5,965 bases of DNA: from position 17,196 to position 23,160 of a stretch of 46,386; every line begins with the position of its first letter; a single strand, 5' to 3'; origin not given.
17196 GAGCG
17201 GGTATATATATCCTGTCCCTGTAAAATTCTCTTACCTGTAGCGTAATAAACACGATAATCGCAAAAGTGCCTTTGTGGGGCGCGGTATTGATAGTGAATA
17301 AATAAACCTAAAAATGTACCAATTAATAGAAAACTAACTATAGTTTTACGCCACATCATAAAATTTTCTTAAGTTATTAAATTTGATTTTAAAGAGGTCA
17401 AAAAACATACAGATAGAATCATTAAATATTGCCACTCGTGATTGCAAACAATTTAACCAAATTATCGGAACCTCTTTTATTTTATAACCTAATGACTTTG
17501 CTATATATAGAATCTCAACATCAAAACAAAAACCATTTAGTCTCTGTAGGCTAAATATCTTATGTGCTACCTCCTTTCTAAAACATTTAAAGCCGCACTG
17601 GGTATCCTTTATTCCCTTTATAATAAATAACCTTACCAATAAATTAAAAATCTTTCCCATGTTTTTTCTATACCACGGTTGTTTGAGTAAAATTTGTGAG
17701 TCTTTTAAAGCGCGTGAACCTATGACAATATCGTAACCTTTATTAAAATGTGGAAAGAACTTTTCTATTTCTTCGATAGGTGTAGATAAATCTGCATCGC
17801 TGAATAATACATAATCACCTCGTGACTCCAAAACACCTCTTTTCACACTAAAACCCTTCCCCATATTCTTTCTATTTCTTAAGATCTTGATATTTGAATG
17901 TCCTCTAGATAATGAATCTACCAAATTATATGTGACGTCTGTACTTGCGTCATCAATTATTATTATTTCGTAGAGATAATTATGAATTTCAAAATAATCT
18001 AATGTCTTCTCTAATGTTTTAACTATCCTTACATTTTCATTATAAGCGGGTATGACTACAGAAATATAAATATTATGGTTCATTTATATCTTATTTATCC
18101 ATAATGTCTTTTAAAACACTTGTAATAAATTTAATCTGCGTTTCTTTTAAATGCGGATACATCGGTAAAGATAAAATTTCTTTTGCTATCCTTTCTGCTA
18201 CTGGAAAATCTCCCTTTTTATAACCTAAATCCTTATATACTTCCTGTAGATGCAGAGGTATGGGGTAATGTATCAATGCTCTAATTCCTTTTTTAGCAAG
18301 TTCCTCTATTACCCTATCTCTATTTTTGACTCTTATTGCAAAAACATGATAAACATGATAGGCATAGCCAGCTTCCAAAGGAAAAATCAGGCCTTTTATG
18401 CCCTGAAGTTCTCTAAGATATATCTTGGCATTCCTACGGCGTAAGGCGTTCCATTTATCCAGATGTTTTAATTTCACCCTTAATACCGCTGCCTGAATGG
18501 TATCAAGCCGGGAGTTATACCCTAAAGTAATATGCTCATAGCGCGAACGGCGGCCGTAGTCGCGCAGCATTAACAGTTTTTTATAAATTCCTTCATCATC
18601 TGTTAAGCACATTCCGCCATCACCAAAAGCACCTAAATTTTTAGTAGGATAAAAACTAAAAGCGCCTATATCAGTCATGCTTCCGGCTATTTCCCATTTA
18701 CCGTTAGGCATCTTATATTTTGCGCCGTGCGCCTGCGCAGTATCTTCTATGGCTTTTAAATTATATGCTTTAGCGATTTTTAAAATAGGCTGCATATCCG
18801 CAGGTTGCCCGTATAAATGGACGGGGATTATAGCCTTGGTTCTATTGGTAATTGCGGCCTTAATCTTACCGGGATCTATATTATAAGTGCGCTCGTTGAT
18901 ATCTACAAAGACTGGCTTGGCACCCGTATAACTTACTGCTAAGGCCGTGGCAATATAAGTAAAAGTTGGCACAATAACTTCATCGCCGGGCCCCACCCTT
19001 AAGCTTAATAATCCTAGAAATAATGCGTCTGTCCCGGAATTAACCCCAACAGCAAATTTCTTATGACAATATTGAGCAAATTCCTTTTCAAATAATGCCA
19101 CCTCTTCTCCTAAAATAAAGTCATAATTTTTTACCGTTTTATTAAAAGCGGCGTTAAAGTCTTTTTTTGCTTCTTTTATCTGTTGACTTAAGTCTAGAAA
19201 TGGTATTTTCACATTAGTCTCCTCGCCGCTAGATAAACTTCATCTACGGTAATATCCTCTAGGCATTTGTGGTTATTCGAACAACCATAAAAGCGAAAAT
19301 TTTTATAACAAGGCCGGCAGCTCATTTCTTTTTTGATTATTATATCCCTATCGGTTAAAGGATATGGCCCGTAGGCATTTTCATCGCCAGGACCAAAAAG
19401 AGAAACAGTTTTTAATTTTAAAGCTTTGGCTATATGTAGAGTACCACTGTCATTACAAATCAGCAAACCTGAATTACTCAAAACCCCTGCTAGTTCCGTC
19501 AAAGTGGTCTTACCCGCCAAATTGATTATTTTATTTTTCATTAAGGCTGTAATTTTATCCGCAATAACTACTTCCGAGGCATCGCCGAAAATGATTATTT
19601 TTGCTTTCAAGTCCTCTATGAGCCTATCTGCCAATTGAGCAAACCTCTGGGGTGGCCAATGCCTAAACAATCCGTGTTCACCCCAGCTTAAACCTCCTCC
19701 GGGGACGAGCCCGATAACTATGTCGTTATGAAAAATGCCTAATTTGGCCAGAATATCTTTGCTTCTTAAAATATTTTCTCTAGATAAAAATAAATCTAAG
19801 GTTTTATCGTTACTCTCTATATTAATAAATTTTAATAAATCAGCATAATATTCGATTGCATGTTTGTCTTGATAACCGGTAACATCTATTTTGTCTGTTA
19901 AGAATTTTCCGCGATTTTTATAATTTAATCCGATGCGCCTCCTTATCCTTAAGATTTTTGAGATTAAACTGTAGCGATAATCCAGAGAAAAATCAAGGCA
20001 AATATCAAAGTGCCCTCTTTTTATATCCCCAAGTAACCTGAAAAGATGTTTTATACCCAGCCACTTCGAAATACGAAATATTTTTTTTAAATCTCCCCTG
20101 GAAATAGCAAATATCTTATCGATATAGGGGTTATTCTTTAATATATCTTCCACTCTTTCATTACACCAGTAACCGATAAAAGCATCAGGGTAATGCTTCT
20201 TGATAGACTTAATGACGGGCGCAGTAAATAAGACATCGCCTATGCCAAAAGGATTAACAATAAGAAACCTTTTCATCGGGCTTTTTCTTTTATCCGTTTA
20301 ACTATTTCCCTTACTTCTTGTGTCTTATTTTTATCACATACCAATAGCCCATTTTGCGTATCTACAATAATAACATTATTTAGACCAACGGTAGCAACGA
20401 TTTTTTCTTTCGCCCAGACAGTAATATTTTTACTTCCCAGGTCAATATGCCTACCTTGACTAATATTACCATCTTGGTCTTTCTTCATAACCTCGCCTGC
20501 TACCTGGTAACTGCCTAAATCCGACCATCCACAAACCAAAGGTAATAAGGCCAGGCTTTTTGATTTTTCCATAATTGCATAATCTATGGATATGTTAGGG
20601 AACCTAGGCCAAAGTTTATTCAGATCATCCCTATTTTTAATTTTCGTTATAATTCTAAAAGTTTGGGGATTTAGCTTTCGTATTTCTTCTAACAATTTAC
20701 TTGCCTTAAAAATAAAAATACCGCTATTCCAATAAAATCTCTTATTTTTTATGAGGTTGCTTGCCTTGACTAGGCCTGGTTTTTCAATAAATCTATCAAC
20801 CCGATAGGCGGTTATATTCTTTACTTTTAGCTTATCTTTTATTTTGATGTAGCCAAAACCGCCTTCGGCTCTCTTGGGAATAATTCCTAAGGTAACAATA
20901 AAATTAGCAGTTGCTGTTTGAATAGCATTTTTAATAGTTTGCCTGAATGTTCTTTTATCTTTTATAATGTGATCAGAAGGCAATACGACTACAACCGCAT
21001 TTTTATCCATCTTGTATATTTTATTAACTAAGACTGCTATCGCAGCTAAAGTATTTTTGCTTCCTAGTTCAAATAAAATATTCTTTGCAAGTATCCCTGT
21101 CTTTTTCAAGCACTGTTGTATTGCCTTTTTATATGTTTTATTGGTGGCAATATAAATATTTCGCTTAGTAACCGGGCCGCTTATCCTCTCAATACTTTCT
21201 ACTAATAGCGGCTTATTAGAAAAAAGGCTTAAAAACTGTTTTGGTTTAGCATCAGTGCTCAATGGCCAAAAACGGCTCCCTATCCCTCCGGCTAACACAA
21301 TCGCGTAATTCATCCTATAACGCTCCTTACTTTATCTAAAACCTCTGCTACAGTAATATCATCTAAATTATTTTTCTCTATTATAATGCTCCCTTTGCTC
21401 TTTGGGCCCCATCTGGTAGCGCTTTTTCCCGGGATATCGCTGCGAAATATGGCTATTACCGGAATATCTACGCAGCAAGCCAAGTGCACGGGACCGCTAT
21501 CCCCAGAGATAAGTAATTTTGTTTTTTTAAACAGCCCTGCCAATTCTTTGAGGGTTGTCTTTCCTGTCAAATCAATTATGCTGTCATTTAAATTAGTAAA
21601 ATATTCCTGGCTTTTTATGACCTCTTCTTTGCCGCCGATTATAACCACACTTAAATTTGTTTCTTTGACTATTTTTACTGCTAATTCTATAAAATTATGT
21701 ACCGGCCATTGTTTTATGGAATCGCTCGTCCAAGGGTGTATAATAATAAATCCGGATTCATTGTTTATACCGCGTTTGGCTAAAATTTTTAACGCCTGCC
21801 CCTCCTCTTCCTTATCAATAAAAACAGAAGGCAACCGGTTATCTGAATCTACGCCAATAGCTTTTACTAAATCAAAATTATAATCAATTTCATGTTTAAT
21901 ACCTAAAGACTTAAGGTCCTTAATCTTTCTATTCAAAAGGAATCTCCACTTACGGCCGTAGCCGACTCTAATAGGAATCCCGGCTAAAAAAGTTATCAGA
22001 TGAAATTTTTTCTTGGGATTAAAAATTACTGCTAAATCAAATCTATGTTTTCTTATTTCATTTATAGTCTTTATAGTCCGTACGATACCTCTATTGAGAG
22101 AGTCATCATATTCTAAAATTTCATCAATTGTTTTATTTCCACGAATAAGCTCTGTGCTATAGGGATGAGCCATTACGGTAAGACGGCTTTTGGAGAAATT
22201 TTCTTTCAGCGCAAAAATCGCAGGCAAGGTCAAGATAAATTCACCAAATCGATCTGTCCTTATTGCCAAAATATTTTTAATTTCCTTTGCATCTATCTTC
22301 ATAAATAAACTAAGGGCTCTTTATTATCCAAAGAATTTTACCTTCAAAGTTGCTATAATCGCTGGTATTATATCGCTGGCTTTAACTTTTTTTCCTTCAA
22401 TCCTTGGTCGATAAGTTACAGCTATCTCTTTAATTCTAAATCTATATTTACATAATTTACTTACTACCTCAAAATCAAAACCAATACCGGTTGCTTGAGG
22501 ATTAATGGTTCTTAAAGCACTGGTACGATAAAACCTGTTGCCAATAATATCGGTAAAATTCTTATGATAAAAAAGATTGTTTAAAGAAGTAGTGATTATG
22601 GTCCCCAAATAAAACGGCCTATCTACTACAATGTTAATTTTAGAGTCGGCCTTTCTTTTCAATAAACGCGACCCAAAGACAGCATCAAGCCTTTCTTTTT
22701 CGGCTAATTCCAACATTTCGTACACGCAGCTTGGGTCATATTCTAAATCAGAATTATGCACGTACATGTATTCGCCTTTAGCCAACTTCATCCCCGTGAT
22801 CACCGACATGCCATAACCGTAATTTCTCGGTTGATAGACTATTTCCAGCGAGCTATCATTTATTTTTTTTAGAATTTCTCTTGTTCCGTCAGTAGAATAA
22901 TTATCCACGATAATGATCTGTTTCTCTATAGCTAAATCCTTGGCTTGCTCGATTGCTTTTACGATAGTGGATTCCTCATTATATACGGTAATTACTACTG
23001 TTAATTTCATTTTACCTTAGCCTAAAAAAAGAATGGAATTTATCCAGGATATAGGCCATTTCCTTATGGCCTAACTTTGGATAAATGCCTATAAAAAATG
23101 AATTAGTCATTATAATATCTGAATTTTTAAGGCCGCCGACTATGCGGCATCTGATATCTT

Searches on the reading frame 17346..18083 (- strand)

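Call 44: search_protein_families(library=pfam, proteins=[window:17346-18083:-], max_evalue=0.00001)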
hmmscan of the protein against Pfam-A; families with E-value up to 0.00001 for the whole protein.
window:17346-18083:- (245 aa): 3 families
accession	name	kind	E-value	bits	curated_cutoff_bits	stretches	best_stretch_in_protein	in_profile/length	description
PF00535.33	Glycos_transf_2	-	1.1e-30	107.3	23.3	1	8-177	1-168/168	Glycosyl transferase family 2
PF13641.12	Glyco_tranf_2_3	-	2.1e-07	31.6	27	1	7-139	3-137/230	Glycosyltransferase like family 2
PF10111.15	Glyco_tranf_2_2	-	2.1e-07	31.2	27.3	1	8-108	1-101/276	Glycosyltransferase like family 2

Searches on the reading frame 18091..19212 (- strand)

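Call 44: search_protein_families(library=pfam, proteins=[window:18091-19212:-], max_evalue=0.00001)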
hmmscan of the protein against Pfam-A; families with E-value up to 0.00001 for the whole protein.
window:18091-19212:- (373 aa): 2 families
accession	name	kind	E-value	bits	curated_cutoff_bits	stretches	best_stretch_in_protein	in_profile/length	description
PF01041.23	DegT_DnrJ_EryC1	-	6.7e-122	407.6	19.8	1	15-365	3-357/360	DegT/DnrJ/EryC1/StrS aminotransferase family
PF00155.27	Aminotran_1_2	-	4.3e-07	29.9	19.7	1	10-129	20-151/361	Aminotransferase class I and II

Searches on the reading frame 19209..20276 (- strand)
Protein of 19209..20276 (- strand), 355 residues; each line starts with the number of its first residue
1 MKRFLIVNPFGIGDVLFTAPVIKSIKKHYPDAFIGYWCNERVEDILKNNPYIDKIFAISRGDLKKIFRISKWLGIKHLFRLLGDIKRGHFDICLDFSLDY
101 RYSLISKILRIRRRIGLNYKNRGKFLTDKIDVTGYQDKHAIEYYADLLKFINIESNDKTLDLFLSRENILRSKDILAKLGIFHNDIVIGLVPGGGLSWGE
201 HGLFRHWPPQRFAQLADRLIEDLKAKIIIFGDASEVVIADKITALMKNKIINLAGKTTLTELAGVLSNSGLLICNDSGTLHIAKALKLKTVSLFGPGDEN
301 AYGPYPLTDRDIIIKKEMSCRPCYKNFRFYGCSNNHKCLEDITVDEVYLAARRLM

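Call 44: search_protein_families(library=pfam, proteins=[window:19209-20276:-], max_evalue=0.00001)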
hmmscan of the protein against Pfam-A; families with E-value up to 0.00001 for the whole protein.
window:19209-20276:- (355 aa): 1 family
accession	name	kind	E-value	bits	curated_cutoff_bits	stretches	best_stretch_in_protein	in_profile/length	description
PF01075.23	Glyco_transf_9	-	2.6e-32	112.5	22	1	80-326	3-239/247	Glycosyltransferase family 9 (heptosyltransferase)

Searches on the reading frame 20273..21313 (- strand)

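Call 44: search_protein_families(library=pfam, proteins=[window:20273-21313:-], max_evalue=0.00001)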
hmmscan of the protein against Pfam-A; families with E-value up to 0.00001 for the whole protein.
window:20273-21313:- (346 aa): 3 families
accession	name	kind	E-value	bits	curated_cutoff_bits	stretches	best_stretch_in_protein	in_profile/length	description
PF00483.29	NTP_transferase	-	1.5e-39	136.5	21.2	1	4-279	2-242/245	Nucleotidyl transferase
PF22640.1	ManC_GMP_beta-helix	-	1.9e-17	63.3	27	1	287-340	1-54/55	MannoseP isomerase/GMP-like beta-helix domain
PF12804.13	NTP_transf_3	-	2e-06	28.5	27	1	4-135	1-116/160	MobA-like NTP transferase domain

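Call 57: search_protein_families(library=ncbifam, proteins=[window:20273-21313:-], max_evalue=1e-10)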
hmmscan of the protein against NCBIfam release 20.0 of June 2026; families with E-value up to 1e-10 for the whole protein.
window:20273-21313:- (346 aa): 3 families
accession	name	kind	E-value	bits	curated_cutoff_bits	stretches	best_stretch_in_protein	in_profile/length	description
TIGR01479.1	GMP_PMI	equivalog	5.9e-91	305.6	372.95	1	4-346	3-350/467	mannose-1-phosphate guanylyltransferase/mannose-6-phosphate isomerase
NF012004.0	PRK15460.1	equivalog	6.8e-70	236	859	1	3-346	7-360/478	mannose-1-phosphate guanyltransferase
NF001183.0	PRK00155.1-3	subfamily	7.4e-13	48.3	166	1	1-140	1-139/237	D-ribitol-5-phosphate cytidylyltransferase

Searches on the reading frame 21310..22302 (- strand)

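Call 55: search_protein_families(library=pfam, proteins=[window:21310-22302:-], max_evalue=0.00001)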
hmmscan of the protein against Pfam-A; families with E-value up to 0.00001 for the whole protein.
window:21310-22302:- (330 aa): 1 family
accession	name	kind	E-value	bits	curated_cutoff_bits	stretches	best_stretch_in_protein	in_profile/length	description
PF01075.23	Glyco_transf_9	-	6.8e-28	98.1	22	1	79-300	4-222/247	Glycosyltransferase family 9 (heptosyltransferase)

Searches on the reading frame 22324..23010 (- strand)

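Call 55: search_protein_families(library=pfam, proteins=[window:22324-23010:-], max_evalue=0.00001)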
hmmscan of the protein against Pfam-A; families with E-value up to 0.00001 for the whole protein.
window:22324-23010:- (228 aa): 2 families
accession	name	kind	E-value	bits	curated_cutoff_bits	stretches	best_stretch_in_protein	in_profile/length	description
PF00535.33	Glycos_transf_2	-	1.4e-30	106.9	23.3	1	4-168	1-166/168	Glycosyl transferase family 2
PF10111.15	Glyco_tranf_2_2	-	1.5e-06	28.4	27.3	1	4-108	1-111/276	Glycosyltransferase like family 2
